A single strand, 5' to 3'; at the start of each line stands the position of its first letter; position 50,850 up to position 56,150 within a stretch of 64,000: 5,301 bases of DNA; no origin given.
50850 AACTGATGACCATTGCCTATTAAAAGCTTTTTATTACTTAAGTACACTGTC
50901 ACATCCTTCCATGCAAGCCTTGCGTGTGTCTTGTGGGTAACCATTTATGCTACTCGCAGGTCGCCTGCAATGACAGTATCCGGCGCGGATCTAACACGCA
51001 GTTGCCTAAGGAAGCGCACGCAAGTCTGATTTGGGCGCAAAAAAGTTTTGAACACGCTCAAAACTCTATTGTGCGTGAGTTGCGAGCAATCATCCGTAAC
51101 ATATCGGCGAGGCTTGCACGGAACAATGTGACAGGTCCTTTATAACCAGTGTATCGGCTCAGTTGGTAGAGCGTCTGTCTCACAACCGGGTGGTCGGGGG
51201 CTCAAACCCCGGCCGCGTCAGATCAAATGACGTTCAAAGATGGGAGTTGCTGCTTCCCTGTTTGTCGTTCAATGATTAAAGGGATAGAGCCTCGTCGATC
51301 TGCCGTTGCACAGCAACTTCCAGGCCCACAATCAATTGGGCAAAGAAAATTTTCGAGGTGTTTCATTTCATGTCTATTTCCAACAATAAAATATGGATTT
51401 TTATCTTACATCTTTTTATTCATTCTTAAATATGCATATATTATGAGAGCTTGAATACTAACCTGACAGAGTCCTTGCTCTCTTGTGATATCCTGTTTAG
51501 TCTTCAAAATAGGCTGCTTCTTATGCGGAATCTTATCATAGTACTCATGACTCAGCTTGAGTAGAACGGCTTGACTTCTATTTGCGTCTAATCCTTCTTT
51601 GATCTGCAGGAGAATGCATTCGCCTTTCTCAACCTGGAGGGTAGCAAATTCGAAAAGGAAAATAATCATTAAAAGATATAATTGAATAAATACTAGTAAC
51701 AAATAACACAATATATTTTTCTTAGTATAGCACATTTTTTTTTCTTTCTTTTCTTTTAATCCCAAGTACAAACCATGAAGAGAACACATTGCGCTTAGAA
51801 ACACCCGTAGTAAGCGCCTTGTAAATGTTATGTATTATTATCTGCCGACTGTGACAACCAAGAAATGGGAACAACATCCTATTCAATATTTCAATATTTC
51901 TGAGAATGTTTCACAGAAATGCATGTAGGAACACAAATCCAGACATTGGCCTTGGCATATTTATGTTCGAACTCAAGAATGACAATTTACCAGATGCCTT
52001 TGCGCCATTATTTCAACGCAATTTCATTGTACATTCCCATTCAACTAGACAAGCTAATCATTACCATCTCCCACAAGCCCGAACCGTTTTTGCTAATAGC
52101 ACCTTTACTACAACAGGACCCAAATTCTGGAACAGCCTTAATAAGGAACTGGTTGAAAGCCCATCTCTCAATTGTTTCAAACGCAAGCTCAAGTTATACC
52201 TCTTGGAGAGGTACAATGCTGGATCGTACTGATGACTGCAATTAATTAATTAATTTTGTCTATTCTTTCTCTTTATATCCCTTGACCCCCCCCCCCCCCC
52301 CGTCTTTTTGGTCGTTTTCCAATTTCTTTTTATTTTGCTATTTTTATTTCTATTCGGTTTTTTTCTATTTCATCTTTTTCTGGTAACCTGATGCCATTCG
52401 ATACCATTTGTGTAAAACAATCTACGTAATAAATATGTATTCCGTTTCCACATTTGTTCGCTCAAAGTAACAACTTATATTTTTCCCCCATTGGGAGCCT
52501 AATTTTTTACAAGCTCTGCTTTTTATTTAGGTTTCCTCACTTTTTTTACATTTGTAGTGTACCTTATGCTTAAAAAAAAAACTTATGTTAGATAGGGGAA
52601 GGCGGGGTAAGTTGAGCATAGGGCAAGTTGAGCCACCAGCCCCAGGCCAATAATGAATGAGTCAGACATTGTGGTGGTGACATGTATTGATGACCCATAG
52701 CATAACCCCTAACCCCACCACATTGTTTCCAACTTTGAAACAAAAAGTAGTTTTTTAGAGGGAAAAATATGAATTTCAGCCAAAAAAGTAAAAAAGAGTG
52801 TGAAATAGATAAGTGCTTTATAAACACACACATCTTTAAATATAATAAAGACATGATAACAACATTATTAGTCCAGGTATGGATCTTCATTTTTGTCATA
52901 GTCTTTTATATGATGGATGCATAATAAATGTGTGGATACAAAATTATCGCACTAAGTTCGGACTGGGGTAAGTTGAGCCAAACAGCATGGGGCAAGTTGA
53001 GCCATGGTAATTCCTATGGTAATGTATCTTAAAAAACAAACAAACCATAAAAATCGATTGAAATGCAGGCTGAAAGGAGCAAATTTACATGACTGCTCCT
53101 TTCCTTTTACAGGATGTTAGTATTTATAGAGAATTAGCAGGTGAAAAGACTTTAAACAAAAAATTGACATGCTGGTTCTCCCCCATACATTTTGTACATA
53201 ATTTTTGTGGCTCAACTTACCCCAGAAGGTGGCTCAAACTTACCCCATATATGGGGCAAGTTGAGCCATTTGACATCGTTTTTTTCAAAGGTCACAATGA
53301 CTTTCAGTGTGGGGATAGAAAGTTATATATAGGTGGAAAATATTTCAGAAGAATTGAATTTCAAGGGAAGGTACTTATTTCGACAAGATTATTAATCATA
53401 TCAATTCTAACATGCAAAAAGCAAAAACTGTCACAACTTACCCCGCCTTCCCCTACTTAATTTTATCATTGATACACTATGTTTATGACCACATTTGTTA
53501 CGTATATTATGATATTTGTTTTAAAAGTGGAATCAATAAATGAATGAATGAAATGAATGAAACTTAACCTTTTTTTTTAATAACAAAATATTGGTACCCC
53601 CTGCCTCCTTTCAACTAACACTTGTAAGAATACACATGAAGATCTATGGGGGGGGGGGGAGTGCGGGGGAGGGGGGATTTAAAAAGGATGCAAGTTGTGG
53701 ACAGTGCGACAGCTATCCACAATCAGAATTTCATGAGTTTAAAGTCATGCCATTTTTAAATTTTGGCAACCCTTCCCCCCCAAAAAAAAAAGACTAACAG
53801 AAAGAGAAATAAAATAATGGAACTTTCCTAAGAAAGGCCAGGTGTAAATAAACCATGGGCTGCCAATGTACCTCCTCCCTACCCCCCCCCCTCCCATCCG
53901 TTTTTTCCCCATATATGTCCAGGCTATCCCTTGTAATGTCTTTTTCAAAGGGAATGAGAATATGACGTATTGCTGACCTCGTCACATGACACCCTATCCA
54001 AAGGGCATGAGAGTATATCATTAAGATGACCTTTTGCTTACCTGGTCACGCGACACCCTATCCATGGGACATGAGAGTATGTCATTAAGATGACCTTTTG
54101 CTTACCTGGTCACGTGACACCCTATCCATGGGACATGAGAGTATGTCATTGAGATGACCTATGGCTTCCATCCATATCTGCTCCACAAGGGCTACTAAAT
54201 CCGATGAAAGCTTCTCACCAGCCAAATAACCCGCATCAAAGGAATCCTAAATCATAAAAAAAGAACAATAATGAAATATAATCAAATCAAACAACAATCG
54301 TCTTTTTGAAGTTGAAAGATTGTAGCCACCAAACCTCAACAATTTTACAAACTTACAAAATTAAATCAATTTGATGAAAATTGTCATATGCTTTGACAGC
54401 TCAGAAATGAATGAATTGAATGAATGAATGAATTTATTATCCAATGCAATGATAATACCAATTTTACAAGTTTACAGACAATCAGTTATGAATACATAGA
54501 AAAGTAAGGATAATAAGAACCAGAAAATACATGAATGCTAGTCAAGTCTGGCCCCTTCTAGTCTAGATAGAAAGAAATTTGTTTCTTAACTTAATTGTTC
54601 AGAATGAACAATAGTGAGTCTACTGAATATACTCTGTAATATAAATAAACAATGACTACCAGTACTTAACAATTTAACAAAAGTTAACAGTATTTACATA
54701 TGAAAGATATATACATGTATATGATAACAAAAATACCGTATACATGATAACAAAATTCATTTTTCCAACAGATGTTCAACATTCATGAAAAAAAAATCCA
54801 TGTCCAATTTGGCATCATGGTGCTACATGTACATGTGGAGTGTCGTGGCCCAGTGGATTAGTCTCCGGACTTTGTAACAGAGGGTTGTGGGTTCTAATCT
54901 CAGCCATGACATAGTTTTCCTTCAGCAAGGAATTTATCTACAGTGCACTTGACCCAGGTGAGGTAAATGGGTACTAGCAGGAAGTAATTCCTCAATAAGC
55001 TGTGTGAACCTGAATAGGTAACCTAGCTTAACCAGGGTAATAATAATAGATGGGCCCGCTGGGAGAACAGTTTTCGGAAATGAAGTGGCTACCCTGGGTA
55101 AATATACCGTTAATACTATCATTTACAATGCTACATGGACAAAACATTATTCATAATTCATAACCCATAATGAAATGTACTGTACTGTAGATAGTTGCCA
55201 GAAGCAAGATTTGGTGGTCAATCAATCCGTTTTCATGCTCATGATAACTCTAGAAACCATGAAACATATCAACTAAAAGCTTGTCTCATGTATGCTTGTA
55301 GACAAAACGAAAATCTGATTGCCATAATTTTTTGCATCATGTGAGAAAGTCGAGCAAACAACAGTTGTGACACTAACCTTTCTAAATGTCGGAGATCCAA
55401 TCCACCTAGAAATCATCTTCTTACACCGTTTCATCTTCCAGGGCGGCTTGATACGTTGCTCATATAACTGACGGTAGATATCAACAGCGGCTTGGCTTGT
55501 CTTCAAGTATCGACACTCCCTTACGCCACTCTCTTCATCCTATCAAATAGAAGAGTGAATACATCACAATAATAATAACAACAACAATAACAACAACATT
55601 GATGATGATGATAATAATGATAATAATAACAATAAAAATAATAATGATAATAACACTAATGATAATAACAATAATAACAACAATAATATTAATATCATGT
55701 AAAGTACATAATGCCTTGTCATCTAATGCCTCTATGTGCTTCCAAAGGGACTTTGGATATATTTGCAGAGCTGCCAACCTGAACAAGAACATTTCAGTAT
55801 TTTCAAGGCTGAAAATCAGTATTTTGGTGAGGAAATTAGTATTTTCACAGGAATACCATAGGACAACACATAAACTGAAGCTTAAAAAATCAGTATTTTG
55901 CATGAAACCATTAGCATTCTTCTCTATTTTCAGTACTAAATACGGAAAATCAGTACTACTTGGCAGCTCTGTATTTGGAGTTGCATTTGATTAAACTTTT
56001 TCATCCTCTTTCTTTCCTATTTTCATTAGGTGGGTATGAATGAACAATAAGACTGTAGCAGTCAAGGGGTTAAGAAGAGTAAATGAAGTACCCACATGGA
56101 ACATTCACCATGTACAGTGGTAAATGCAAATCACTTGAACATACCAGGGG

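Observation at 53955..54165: Three tandem 61-bp copies of an exon end plus GTAAGC donor form a candidate set of tandem alternative 5' splice sites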

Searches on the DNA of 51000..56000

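Call 31: search_rna_families(source=window, start=51000, end=56000, threshold=evalue, max_evalue=1)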
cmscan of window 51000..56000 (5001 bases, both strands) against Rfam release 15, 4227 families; matches with E-value up to 1: 4.
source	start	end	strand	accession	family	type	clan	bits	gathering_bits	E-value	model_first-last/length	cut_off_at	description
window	53071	53108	+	RF04343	Plastid-psbA-2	Cis-reg;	CL00153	22.6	55.8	0.74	1-60/60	no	Plastid-psbA-2 3UTR RNA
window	53202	53270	-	RF00756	mir-299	Gene; miRNA;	-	21.3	67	0.64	1-63/63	no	mir-299 microRNA precursor family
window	51156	51211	+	RF00005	tRNA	Gene; tRNA;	CL00001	21.2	29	0.64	9-63/71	no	tRNA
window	55516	55568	-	RF01125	sR4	Gene; snRNA; snoRNA; CD-box;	-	18.8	50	0.6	1-56/56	no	Small nucleolar RNA sR4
